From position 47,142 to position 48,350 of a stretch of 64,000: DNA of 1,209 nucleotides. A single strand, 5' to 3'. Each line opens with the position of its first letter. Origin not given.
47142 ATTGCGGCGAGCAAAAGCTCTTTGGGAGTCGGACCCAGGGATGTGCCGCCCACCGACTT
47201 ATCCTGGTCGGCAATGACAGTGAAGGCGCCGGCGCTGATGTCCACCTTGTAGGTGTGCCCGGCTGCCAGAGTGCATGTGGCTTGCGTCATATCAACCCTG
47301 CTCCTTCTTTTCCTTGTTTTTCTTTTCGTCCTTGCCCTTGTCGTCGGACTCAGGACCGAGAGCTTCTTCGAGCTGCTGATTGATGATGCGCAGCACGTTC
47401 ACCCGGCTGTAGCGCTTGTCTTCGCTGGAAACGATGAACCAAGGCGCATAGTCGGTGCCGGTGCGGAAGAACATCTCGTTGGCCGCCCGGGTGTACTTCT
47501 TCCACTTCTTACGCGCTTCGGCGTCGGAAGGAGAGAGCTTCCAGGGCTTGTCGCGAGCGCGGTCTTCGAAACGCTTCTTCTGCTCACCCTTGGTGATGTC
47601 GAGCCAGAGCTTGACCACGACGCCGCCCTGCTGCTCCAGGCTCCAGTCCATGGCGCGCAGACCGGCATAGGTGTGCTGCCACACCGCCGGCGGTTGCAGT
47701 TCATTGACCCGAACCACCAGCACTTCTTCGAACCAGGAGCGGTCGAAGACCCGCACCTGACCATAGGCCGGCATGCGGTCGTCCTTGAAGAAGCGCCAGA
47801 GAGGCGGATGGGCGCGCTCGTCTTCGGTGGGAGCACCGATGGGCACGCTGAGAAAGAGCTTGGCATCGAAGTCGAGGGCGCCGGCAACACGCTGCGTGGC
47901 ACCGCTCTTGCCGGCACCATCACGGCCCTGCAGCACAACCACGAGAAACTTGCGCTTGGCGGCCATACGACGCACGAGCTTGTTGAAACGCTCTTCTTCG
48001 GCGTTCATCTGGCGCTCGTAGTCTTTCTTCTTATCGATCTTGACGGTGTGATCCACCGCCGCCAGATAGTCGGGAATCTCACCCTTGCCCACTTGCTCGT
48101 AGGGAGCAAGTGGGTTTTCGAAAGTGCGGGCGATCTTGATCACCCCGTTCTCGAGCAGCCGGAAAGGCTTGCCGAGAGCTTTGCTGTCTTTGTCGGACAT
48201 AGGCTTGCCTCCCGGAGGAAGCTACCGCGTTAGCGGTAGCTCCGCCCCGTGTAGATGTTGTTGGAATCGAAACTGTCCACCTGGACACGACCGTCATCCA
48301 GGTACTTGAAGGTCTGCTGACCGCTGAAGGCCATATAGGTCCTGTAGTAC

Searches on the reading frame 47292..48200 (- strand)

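Call 66: search_protein_families(library=pfam, proteins=[window:47292-48200:-], max_evalue=0.001)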
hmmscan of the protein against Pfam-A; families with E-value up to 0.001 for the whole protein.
window:47292-48200:- (302 aa): 1 family
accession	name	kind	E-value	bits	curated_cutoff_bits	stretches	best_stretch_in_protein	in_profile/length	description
PF03976.20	PPK2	-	1.2e-61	208.6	22.3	1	57-280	3-224/229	Polyphosphate kinase 2 (PPK2)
